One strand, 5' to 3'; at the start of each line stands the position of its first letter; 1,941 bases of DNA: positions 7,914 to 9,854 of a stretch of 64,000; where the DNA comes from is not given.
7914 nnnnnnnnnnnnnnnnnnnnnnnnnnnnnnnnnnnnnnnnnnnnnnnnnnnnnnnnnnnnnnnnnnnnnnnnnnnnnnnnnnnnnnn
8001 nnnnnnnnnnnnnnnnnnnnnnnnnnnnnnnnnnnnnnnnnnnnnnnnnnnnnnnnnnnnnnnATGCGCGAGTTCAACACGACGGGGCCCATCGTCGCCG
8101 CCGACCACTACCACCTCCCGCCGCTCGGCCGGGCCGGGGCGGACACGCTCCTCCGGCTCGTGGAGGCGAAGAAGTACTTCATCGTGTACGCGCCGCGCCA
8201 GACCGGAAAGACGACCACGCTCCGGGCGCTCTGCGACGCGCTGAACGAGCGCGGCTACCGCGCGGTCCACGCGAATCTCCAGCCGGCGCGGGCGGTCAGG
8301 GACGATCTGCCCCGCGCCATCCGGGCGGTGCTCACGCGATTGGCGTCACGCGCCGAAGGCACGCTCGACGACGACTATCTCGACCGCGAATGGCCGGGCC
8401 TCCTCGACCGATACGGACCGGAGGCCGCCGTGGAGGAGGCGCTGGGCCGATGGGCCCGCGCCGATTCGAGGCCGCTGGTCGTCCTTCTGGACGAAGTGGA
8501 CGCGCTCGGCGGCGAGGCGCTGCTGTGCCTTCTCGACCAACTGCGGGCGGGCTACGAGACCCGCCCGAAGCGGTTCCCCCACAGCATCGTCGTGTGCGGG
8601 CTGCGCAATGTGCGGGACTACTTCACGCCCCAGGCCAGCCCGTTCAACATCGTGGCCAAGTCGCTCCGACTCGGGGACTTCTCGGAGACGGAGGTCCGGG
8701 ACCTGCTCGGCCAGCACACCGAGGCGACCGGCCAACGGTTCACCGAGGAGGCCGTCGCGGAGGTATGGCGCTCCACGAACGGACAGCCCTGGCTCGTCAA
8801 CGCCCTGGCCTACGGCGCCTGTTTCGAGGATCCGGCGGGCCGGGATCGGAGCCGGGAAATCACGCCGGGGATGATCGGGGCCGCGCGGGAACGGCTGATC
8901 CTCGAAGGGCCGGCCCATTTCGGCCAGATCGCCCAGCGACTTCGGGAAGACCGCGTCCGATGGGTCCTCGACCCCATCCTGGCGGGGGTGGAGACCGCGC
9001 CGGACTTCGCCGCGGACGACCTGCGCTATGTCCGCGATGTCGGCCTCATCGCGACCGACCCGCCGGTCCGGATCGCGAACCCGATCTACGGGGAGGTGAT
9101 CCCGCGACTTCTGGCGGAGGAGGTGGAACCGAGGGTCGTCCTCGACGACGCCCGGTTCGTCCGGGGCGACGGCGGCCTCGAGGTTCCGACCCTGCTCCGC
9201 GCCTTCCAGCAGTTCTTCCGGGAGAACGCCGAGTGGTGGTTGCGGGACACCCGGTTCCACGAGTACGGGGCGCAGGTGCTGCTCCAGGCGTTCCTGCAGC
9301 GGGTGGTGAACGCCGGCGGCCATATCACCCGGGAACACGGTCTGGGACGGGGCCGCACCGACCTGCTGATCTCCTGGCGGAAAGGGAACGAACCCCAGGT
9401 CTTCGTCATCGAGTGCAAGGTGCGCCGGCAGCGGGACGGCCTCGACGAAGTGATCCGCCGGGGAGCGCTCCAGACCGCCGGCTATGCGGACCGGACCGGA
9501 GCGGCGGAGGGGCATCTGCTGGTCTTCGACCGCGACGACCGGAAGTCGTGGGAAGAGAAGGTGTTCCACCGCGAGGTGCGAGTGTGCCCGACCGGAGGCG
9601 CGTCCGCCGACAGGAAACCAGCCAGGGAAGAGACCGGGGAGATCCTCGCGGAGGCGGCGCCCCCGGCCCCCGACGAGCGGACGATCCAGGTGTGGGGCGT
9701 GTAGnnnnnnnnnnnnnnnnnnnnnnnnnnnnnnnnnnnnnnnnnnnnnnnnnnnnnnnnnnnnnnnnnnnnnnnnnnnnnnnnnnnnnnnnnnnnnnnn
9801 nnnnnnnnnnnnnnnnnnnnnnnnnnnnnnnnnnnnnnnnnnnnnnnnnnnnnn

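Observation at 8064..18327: Combinatorially shuffled six-gene array of ATPase-nuclease fusions (best candidate for an undescribed diversifying defence system)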

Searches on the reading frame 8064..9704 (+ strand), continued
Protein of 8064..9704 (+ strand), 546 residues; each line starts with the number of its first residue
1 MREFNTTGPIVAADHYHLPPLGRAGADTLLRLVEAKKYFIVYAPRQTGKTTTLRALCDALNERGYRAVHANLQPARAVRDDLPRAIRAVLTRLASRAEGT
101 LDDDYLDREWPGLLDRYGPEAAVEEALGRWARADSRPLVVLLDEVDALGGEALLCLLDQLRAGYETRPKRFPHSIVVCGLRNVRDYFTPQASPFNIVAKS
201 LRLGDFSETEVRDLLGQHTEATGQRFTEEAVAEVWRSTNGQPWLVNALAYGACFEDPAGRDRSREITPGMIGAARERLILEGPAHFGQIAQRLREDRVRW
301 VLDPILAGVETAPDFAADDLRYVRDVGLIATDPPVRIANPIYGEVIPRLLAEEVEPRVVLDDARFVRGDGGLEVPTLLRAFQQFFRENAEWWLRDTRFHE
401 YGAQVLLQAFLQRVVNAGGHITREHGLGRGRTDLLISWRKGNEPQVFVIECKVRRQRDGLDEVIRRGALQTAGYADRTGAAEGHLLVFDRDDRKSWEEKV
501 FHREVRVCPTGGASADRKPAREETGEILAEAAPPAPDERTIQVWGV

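Call 50: search_protein_families(library=pfam, alignment_id=A1, max_evalue=0.01)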
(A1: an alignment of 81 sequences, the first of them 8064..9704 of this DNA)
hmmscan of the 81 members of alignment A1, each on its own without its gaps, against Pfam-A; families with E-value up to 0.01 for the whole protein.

A. member 1, window:8064-9704:+ (546 aa): 5 families
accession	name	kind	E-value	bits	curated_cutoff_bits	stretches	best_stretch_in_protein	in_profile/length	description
PF13401.12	AAA_22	-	5.6e-08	33.6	27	1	37-186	6-129/130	AAA domain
PF14516.12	AAA_35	-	3.5e-07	29.8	27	1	41-248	36-239/331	AAA-like domain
PF13191.12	AAA_16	-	5.7e-07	30.6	32.6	1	37-148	25-144/167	AAA ATPase domain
PF00004.35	AAA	-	0.00016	22.6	21.2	1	40-152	2-73/131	ATPase family associated with various cellular activities (AAA)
PF01637.24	ATPase_2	-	0.00061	20.1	33.2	1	36-246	20-223/225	ATPase domain predominantly from Archaea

B. families by the number of members that match (of 81 scanned): 13 families
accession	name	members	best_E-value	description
PF13401.12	AAA_22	81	4.6e-10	AAA domain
PF13191.12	AAA_16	81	4.7e-10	AAA ATPase domain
PF14516.12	AAA_35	80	1.7e-11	AAA-like domain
PF08011.17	PDDEXK_9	41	1.4e-05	PD-(D/E)XK nuclease superfamily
PF13604.12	AAA_30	34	2.6e-05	AAA domain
PF00004.35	AAA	30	0.00014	ATPase family associated with various cellular activities (AAA)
PF01637.24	ATPase_2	29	3.4e-06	ATPase domain predominantly from Archaea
PF24883.2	NPHP3_N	29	8.4e-06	Nephrocystin 3, N-terminal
PF13173.12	AAA_14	11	0.00039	AAA domain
PF25199.1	nSTAND_NTPase5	3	0.0022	Novel STAND NTPase 5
PF13481.12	AAA_25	2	0.0056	AAA domain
PF07693.20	KAP_NTPase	1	0.0011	KAP family P-loop domain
PF19930.4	DUF6393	1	0.0032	Family of unknown function (DUF6393)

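Call 51: list_cluster_members(proteins=[P0079, P0090, P0091, P0115, P0083, P0116])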
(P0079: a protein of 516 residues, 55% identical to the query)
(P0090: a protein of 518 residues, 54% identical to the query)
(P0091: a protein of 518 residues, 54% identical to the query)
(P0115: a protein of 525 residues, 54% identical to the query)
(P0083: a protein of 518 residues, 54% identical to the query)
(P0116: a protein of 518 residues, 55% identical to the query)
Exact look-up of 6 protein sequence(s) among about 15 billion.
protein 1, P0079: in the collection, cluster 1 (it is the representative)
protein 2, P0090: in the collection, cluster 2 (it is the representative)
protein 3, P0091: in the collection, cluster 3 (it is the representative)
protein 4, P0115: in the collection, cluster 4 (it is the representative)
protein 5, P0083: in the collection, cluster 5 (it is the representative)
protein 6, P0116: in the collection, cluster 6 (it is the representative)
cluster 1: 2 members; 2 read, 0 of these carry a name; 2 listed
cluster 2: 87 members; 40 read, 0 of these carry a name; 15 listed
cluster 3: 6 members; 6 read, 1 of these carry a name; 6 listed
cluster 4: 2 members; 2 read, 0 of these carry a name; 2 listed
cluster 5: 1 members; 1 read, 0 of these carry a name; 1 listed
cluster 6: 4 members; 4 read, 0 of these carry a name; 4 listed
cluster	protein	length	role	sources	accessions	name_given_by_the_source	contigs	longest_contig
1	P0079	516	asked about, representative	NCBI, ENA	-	-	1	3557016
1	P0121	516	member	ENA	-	-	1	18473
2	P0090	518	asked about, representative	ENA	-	-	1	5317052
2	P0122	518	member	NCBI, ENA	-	-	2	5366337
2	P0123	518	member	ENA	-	-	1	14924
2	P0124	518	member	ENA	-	-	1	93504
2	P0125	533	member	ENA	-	-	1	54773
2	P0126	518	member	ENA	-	-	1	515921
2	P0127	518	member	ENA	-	-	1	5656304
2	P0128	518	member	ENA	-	-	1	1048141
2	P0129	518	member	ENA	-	-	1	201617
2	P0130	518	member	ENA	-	-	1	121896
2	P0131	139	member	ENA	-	-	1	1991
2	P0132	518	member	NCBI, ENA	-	-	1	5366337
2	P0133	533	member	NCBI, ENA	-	-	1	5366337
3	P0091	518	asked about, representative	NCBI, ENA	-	-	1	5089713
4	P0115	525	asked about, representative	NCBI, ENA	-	-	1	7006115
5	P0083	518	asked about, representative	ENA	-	-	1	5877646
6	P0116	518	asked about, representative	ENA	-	-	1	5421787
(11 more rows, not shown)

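Call 52: find_encoding_contigs(protein=P0003, flank=10000, max_places=2)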
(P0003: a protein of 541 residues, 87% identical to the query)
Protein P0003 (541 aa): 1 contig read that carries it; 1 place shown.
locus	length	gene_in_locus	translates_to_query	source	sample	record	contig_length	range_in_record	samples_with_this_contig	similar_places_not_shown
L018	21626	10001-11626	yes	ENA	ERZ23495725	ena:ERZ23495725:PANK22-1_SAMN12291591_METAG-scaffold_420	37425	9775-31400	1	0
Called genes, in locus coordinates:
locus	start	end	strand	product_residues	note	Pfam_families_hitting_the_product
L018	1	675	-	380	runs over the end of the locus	PF03706:LPG_synthase_TM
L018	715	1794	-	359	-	PF00535:Glycos_transf_2, PF13641:Glyco_tranf_2_3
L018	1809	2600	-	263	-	-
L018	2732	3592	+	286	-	PF05096:Glu_cyclase_2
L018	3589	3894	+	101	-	-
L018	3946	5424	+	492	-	PF00474:SSF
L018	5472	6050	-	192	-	-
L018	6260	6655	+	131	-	-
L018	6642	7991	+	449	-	-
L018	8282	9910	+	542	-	PF13191:AAA_16, PF13401:AAA_22, PF14516:AAA_35 (faint)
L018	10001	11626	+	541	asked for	PF13191:AAA_16 (weak), PF13401:AAA_22, PF14516:AAA_35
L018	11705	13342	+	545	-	PF13191:AAA_16 (weak), PF13401:AAA_22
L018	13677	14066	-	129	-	PF01850:PIN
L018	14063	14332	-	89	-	-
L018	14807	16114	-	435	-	PF00919:UPF0004, PF04055:Radical_SAM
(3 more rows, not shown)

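Call 53: find_encoding_contigs(protein=P0023, flank=10000, max_places=2)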
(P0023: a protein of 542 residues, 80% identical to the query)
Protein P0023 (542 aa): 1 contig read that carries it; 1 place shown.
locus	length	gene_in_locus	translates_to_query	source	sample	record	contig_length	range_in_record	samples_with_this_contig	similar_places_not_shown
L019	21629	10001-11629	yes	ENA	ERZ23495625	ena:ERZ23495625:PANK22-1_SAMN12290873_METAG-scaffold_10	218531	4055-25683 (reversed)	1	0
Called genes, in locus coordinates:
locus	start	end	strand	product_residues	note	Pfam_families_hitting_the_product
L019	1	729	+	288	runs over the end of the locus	PF00528:BPD_transp_1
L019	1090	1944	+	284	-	PF00528:BPD_transp_1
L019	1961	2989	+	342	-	PF01547:SBP_bac_1, PF13531:SBP_bac_11, PF13416:SBP_bac_8, PF13343:SBP_bac_6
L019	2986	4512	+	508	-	PF03972:MmgE_PrpD_N, PF19305:MmgE_PrpD_C (weak)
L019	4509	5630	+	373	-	PF00005:ABC_tran, PF13304:AAA_21 (faint), PF08402:TOBE_2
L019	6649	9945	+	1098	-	PF00176:SNF2-rel_dom, PF04851:ResIII (weak), PF00271:Helicase_C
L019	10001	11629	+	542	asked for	PF13191:AAA_16 (weak), PF13401:AAA_22, PF14516:AAA_35 (weak)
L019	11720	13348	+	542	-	PF13401:AAA_22 (weak)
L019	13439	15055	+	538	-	PF13191:AAA_16 (weak), PF13401:AAA_22 (weak), PF14516:AAA_35 (faint)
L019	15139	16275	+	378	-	PF13191:AAA_16 (weak), PF13401:AAA_22 (faint)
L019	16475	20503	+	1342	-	PF02384:N6_Mtase (weak), PF20473:MmeI_Mtase (weak), PF07669:Eco57I, PF20466:MmeI_TRD (faint), PF20473:MmeI_Mtase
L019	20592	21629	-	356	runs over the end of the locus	PF01734:Patatin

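Call 54: find_encoding_contigs(protein=P0006, flank=10000, max_places=2)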
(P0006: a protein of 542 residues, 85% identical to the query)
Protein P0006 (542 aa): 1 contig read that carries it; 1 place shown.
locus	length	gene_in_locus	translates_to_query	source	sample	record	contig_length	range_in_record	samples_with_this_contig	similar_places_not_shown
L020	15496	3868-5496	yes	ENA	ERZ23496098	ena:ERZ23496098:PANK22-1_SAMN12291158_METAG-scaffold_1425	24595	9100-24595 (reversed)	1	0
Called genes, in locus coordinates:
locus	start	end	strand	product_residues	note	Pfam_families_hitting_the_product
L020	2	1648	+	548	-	?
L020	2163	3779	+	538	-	PF13191:AAA_16, PF13401:AAA_22, PF14516:AAA_35 (weak)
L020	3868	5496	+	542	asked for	PF13191:AAA_16 (weak), PF13401:AAA_22 (weak), PF14516:AAA_35 (weak), PF00004:AAA (faint)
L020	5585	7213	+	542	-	PF13191:AAA_16 (faint), PF13401:AAA_22 (weak)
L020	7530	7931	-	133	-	PF01850:PIN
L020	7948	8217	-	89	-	-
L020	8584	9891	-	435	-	PF00919:UPF0004, PF04055:Radical_SAM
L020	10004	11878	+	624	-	-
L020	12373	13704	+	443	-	PF04389:Peptidase_M28, PF05343:Peptidase_M42 (faint), PF01546:Peptidase_M20, PF07687:M20_dimer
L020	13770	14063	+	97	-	-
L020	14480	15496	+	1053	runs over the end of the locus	PF07715:Plug, PF00593:TonB_dep_Rec_b-barrel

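Call 65: find_encoding_contigs(protein=P0090, flank=8000, max_places=4)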
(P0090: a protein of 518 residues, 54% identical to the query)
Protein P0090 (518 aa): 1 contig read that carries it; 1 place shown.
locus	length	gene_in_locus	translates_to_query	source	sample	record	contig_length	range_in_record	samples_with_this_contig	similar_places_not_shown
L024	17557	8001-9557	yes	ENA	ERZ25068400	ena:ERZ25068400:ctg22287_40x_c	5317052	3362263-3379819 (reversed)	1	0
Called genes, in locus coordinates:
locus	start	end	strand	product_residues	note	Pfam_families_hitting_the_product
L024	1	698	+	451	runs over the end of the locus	-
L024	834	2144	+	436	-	PF00528:BPD_transp_1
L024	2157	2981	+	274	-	PF00528:BPD_transp_1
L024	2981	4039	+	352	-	PF00005:ABC_tran, PF13304:AAA_21 (weak), PF17912:OB_MalK (weak), PF08402:TOBE_2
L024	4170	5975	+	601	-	-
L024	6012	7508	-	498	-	PF01266:DAO (weak), PF01494:FAD_binding_3 (weak), PF13450:NAD_binding_8, PF01593:Amino_oxidase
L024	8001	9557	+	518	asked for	PF13191:AAA_16 (faint), PF13401:AAA_22 (weak), PF14516:AAA_35 (faint), PF08011:PDDEXK_9 (faint)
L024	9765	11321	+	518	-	PF13401:AAA_22, PF14516:AAA_35 (faint), PF08011:PDDEXK_9 (faint)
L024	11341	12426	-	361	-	PF01073:3Beta_HSD, PF01370:Epimerase, PF02719:Polysacc_synt_2, PF04321:RmlD_sub_bind, PF16363:GDP_Man_Dehyd, PF13460:NAD_binding_10, PF07993:NAD_binding_4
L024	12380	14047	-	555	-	-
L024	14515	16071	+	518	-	PF13401:AAA_22 (weak), PF08011:PDDEXK_9 (faint)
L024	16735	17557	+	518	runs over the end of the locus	PF13191:AAA_16 (weak), PF13401:AAA_22, PF08011:PDDEXK_9 (weak)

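Call 66: find_encoding_contigs(protein=P0115, flank=8000, max_places=2)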
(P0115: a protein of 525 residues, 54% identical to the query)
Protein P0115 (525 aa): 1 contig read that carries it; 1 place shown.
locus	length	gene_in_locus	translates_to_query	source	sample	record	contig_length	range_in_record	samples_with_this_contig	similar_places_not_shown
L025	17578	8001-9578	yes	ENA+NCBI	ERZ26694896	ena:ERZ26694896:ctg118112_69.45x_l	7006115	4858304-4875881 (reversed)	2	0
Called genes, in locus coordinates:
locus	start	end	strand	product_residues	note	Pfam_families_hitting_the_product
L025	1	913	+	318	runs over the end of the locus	PF19300:BPD_transp_1_N, PF00528:BPD_transp_1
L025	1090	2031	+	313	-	PF12911:OppC_N, PF00528:BPD_transp_1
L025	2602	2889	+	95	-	PF01850:PIN (weak)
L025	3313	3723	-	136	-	-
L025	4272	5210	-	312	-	PF07592:DDE_Tnp_ISAZ013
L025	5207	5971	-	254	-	-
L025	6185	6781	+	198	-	-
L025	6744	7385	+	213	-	PF08808:RES (weak)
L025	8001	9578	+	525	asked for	PF14516:AAA_35 (weak), PF13401:AAA_22 (weak)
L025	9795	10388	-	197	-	PF02661:Fic, PF11972:HTH_13 (weak)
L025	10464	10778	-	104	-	PF13784:Fic_N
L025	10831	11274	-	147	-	-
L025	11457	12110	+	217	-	PF00528:BPD_transp_1 (faint)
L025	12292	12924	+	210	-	PF26618:DUF8196 (weak)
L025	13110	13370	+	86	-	-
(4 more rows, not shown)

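Call 98: search_protein_representatives(alignment_id=A1)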
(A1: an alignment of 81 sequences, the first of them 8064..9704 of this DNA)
Query: 81 sequences, 540 profile positions. Proteins with E-value up to 0.001 (for the whole library): 10346; up to 1e-10: 4667; up to 1e-30: 1414. The best 150 are listed.
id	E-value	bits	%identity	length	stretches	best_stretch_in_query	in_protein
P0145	0.0e+00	1158.8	-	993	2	11-506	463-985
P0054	1.7e-262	888.3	-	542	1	1-540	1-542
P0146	7.8e-253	856.5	-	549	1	1-540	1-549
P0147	3.1e-201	686.2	-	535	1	1-508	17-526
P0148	1.3e-198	677.5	-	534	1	1-508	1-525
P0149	1.2e-196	671.0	-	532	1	1-504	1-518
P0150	3.8e-184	629.8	-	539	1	1-510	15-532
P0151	9.5e-178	608.6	-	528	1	1-508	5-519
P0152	3.4e-177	606.8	-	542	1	2-507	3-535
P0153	5.7e-175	599.5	-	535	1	2-508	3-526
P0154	7.1e-174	595.9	-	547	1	2-507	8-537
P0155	1.3e-171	588.4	-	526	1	2-504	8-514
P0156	1.5e-171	588.1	-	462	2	216-508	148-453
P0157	1.6e-170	584.8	-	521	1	1-508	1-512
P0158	6.9e-166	569.5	-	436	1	86-509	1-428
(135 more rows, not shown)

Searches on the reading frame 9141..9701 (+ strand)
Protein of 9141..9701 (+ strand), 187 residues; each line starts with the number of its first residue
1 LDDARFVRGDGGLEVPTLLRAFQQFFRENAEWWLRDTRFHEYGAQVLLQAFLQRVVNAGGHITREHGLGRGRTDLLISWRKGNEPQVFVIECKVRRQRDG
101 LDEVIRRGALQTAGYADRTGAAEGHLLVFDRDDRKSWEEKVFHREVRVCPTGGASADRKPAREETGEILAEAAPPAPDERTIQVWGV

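Call 81: predict_structure(alignment_id=A2)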
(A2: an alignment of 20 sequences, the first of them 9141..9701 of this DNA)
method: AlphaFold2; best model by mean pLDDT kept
length: 187 residues; sequences in the alignment: 20
mean_pLDDT: 78.3   pTM: 0.80
mean pLDDT of the five models: 78.3, 78.0, 77.9, 76.6, 76.2
residues with pLDDT >= 90: 54; 70-90: 80; 50-70: 33; < 50: 20
segments of 3 or more residues with pLDDT < 50: 67-71, 153-165
pLDDT, mean of each block of 10 residues (from residue 1): 79 93 86 54 76 83 63 80 90 87 91 89 92 87 88 44 51 66 94
secondary structure, 60 per line:
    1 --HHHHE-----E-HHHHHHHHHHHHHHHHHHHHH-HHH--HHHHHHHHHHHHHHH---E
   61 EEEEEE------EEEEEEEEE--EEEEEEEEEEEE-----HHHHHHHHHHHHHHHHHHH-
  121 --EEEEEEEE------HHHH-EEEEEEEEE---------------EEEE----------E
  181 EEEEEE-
elements in order: H3-6 H15-35 H42-56 E60-66 E73-81 E84-95 H101-119 E123-130 H137-140 E142-150 E166-169 E180-186

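Call 83: fold_search(model_id=the predicted structure, library=pdb)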
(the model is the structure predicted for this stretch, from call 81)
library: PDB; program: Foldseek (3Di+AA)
matches with E <= 10: 848; with E <= 0.001: 0
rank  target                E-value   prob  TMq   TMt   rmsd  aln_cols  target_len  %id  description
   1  7yny_H                2.1e-02  0.28  0.13  0.08  10.3        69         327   14  Crystal structure of baculovirus LEF-3 from Helicoverpa armigera nucleopolyhedrovirus (released 2023-01-25)
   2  4f0p_C                2.2e-02  0.30  0.24  0.13  11.4       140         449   14  MspJI Restriction Endonuclease - P31 Form (released 2012-08-08)
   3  8xl0_E                2.3e-02  0.77  0.30  0.04   6.0       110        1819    9  Citrate-induced filament of human acetyl-coenzyme A carboxylase 1 (ACC1-citrate) (released 2024-10-23)
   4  8xkz_C                2.3e-02  0.77  0.30  0.04   6.0       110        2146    9  Core region of the citrate-induced human acetyl-CoA carboxylase 1 filament (ACC1-citrate) (released 2024-10-23)
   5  4oc8_A                2.3e-02  0.54  0.28  0.16  11.4       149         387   16  DNA modification-dependent restriction endonuclease AspBHI (released 2014-03-19)
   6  6g2i_J                2.5e-02  0.51  0.26  0.05   8.0       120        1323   10  Filament of acetyl-CoA carboxylase and BRCT domains of BRCA1 (ACC-BRCT) at 5.9 A resolution (released 2018-06-13)
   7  2fgh_A                2.8e-02  0.38  0.19  0.06   9.4       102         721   14  ATP bound gelsolin (released 2006-04-18)
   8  7yny_A                3.0e-02  0.28  0.15  0.10  10.0        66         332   15  Crystal structure of baculovirus LEF-3 from Helicoverpa armigera nucleopolyhedrovirus (released 2023-01-25)
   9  4ic1_A                3.2e-02  0.54  0.27  0.25  11.6       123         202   16  Crystal structure of SSO0001 (released 2013-01-16)
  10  6iqu_B                5.0e-02  0.08  0.17  0.08  19.8       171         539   11  Crystal structure of Prc with PDZ domain deletion in complex with NlpI (released 2019-07-24)
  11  9jus_V                6.9e-02  0.11  0.18  0.05  12.9       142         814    8  Structure of villin bound to an actin trimer (released 2025-10-08)
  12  8igg_B                9.0e-02  0.21  0.24  0.12   9.0       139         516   12  C2 reconstruction of the concave tetramer in the cube-like assembly of 201Phi2-1 gp105 (released 2023-05-03)
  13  8em1_B                1.4e-01  0.33  0.20  0.09   3.8        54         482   18  Type IIS Restriction Endonuclease PaqCI, DNA Unbound (released 2023-03-22)
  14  8j2f_A                1.4e-01  0.25  0.26  0.15   8.6       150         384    9  Human neutral shpingomyelinase (released 2023-12-06)
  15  5ino_A                1.4e-01  0.23  0.22  0.18   6.0       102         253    9  Human Tdp2 reaction product (5'-phosphorylated DNA)-Mg2+ complex (released 2016-04-27)
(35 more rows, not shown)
